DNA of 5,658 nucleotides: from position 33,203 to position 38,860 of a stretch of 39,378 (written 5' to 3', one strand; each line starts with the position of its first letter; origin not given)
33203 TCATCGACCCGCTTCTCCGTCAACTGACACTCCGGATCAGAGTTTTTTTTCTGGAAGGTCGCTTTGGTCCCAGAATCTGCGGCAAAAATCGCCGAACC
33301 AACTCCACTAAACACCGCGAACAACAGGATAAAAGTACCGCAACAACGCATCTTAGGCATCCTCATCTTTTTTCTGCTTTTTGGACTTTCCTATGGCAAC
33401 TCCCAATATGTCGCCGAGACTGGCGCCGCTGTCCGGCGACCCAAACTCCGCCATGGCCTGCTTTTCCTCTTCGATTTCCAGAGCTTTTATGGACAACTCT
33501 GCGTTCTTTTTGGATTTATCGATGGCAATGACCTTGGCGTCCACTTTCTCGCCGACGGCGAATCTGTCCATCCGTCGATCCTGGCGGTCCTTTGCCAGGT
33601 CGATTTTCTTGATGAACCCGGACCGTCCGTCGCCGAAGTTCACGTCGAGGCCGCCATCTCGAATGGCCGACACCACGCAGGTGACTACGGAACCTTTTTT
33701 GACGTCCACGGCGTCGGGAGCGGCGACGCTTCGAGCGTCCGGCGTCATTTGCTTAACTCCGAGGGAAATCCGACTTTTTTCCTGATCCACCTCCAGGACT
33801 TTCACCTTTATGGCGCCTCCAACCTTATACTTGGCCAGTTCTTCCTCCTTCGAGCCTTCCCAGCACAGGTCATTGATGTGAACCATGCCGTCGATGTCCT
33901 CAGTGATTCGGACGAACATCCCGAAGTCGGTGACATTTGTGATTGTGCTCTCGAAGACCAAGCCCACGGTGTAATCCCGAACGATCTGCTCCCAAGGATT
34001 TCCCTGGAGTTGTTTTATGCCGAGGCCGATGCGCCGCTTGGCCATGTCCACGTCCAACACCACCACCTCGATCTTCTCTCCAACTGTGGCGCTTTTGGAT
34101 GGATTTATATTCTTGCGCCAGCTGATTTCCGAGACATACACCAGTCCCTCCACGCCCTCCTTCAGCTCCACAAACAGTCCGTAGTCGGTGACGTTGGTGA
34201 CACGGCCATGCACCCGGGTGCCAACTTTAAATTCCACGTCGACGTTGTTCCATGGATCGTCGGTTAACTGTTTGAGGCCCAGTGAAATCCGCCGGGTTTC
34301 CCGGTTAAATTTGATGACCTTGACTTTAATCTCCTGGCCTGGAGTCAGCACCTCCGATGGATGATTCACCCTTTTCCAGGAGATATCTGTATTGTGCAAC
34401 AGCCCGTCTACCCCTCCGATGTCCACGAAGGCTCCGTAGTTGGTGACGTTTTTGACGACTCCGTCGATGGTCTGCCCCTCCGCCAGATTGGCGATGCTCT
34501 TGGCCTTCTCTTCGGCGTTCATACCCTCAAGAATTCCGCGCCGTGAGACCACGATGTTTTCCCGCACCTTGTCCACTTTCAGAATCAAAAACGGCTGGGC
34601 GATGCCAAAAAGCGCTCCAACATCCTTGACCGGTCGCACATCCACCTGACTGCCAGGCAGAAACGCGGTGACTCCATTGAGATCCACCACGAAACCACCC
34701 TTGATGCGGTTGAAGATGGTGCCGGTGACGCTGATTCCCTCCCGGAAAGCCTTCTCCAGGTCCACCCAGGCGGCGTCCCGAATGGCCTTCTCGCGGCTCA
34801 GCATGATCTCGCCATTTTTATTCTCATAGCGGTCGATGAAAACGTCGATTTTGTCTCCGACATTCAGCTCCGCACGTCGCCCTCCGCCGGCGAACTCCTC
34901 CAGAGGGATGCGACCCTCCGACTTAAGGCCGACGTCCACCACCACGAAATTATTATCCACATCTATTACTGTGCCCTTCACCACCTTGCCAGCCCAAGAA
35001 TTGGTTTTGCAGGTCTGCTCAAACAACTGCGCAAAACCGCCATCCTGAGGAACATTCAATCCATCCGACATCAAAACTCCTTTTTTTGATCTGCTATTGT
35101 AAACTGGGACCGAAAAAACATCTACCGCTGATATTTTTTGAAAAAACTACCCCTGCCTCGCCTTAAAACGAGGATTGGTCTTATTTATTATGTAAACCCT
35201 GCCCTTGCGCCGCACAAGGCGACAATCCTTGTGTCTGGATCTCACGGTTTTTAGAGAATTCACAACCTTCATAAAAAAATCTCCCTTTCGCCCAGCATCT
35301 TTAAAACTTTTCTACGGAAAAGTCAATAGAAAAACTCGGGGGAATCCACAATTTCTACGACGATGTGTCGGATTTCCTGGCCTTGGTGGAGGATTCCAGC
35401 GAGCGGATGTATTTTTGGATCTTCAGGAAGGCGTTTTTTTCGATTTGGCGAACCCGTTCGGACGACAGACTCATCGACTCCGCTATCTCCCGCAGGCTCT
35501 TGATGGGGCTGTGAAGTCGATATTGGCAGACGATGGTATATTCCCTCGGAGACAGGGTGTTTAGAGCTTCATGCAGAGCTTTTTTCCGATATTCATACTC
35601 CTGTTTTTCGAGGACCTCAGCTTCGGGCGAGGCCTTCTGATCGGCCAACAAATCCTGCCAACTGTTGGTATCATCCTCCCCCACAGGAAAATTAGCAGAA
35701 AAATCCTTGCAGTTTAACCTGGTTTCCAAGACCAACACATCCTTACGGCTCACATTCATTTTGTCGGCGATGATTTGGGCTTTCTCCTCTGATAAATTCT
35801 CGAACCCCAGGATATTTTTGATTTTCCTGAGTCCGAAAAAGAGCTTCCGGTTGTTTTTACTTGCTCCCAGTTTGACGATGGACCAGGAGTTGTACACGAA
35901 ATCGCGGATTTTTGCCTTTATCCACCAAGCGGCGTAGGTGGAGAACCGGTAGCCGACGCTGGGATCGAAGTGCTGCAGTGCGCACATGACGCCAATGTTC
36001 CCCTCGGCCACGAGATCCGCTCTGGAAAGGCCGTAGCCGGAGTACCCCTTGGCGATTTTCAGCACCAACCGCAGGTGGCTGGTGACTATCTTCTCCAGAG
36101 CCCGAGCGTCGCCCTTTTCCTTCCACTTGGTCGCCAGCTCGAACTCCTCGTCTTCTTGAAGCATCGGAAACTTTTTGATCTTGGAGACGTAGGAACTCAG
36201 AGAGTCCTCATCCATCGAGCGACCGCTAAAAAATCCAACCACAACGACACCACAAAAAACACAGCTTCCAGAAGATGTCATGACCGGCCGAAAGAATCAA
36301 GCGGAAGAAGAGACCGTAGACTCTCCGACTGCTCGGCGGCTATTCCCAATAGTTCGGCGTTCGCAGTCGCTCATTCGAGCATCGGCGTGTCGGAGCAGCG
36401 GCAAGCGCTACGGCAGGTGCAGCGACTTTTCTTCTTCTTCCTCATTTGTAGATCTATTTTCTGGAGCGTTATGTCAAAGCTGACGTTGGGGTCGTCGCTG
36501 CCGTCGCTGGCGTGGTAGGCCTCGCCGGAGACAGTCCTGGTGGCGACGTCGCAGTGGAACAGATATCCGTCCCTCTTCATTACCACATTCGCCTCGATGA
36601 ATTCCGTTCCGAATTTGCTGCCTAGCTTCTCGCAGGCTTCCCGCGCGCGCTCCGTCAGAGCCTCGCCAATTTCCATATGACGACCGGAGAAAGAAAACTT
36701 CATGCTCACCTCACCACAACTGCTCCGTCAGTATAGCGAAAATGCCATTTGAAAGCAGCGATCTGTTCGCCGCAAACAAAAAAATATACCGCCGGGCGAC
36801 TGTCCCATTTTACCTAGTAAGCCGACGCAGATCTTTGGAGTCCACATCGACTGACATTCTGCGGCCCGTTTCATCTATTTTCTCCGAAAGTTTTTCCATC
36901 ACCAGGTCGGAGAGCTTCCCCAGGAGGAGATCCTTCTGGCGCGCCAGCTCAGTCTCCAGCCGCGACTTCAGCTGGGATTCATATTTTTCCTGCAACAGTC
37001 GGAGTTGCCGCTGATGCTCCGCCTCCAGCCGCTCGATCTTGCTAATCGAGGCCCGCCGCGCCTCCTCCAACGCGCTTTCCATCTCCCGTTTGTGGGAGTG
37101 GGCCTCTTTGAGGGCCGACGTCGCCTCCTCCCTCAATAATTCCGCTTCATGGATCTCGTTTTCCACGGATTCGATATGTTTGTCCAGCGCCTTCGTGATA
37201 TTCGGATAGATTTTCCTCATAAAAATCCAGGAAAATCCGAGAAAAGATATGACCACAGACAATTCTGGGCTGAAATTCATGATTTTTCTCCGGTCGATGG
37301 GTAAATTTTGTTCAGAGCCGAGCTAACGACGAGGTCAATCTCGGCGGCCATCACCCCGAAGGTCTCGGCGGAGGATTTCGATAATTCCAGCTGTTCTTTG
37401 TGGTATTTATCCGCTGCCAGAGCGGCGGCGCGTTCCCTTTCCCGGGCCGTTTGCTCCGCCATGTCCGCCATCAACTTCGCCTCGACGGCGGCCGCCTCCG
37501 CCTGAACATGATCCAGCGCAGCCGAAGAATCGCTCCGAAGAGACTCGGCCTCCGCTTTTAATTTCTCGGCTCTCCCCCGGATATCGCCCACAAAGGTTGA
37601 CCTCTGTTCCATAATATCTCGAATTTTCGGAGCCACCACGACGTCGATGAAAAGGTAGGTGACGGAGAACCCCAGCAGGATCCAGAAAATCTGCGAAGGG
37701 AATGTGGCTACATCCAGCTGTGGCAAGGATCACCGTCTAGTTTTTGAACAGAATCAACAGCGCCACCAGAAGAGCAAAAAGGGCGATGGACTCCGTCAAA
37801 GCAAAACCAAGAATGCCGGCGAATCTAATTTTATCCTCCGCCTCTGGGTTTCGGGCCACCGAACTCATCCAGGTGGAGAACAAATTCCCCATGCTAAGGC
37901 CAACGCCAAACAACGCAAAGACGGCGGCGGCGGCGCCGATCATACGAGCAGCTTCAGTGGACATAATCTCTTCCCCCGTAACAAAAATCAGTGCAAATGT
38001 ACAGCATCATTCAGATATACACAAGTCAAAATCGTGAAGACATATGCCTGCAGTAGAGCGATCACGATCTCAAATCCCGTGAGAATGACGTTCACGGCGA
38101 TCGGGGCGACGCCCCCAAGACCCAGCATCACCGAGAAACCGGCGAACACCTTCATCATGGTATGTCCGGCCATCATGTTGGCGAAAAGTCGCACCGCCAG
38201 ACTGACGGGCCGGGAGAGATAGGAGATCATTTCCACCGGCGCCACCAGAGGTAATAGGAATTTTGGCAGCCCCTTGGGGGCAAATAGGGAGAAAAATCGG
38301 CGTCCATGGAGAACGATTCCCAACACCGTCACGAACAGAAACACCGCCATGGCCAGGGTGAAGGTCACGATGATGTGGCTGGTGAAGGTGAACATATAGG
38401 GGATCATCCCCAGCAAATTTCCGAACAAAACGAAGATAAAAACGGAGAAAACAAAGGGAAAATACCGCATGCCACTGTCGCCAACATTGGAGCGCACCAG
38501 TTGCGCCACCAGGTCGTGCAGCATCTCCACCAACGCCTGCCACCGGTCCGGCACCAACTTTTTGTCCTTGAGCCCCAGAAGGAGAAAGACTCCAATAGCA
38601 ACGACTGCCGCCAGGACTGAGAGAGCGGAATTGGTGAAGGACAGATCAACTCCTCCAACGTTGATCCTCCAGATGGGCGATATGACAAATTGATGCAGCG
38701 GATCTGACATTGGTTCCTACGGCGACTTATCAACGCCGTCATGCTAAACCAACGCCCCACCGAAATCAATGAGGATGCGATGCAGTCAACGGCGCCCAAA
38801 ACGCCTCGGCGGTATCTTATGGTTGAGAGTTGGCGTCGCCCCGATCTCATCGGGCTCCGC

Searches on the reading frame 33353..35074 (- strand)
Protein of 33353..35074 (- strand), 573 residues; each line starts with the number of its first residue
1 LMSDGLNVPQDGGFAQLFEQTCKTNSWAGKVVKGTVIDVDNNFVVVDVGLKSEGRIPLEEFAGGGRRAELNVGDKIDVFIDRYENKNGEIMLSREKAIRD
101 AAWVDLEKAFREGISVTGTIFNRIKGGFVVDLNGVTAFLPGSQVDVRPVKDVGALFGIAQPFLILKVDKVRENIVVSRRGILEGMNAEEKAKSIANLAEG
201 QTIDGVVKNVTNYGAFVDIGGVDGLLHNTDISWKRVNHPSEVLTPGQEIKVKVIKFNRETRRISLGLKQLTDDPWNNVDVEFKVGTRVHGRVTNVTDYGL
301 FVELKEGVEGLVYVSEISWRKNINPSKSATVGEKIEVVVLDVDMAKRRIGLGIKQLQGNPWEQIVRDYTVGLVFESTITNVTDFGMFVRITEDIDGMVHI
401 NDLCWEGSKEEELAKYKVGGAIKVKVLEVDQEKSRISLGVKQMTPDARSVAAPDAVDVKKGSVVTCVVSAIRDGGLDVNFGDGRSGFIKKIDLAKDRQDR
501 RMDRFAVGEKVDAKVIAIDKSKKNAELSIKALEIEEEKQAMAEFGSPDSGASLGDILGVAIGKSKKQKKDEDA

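Call 26: search_protein_families(library=pfam, proteins=[window:33353-35074:-], max_evalue=0.001)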
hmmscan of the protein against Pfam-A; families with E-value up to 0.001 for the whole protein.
window:33353-35074:- (573 aa): 7 families
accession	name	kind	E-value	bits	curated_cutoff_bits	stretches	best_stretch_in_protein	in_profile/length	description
PF00575.29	S1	-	7e-91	299.1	22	6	198-268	3-74/74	S1 RNA binding domain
PF23459.1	S1_RRP5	-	5.4e-27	94.6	27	3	285-348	4-67/72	RRP5 S1 domain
PF21710.3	Spt6_S1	-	1.8e-13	51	27.5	0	370-438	16-84/91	Spt6, S1/OB domain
PF13509.12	S1_2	-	1.3e-09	38.4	21.8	0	29-92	2-58/61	S1 domain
PF18614.7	RNase_II_C_S1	-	2.3e-06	27.8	26.6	0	328-350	33-55/59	RNase II-type exonuclease C-terminal S1 domain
PF24685.1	OB_RRP5_4th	-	8.6e-05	22.9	31.5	0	485-530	38-83/92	RRP5 OB-fold domain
PF24682.1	OB_RRP5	-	0.00069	19.7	27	0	491-527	49-83/90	RRP5 OB-fold domain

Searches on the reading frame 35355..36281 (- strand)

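Call 26: search_protein_families(library=pfam, proteins=[window:35355-36281:-], max_evalue=0.001)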
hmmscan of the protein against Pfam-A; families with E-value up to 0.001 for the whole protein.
window:35355-36281:- (308 aa): 4 families
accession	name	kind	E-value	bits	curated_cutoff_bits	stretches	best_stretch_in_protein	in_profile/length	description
PF04542.20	Sigma70_r2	-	2.2e-17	63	24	1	66-129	2-65/71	Sigma-70 region 2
PF04545.22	Sigma70_r4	-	1.1e-12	47.7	24.1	1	239-290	1-50/50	Sigma-70, region 4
PF00140.25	Sigma70_r1_2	-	8.2e-06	26.1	22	1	26-57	1-32/34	Sigma-70 factor, region 1.2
PF04539.22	Sigma70_r3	-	0.00012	22.6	25.3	0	171-221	26-76/78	Sigma-70 region 3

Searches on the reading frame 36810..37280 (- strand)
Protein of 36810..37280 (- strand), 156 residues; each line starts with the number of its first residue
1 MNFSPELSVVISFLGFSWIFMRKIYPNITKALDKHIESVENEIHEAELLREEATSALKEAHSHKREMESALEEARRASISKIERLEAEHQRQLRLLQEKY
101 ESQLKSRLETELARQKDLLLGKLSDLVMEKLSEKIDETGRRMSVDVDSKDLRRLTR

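Call 26: search_protein_families(library=pfam, proteins=[window:36810-37280:-], max_evalue=0.001)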
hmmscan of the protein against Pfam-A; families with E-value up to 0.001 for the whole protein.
window:36810-37280:- (156 aa): 2 families
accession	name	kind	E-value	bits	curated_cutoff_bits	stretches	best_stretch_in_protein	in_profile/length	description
PF05405.19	Mt_ATP-synt_B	-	1.2e-08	35.3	21.7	1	6-115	16-122/163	Mitochondrial ATP synthase B chain precursor (ATP-synt_B)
PF00430.23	ATP-synt_B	-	2.7e-07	31.2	28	1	9-134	5-130/132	ATP synthase B/B' CF(0)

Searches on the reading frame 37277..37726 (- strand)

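Call 26: search_protein_families(library=pfam, proteins=[window:37277-37726:-], max_evalue=0.001)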
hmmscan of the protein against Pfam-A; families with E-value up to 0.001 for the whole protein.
window:37277-37726:- (149 aa): 2 families
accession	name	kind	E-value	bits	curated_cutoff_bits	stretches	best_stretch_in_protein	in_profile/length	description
PF02326.20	YMF19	-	2.5e-09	38.3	22.6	1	2-74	1-71/84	Plant ATP synthase F0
PF00430.23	ATP-synt_B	-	6.3e-08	33.2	28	1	13-107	2-95/132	ATP synthase B/B' CF(0)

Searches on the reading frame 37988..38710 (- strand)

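Call 26: search_protein_families(library=pfam, proteins=[window:37988-38710:-], max_evalue=0.001)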
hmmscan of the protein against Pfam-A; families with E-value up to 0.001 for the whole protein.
window:37988-38710:- (240 aa): 1 family
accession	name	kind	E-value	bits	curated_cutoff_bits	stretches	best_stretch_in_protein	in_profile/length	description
PF00119.25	ATP-synt_A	-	1.3e-62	211.9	33.9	1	31-234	4-217/217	ATP synthase A chain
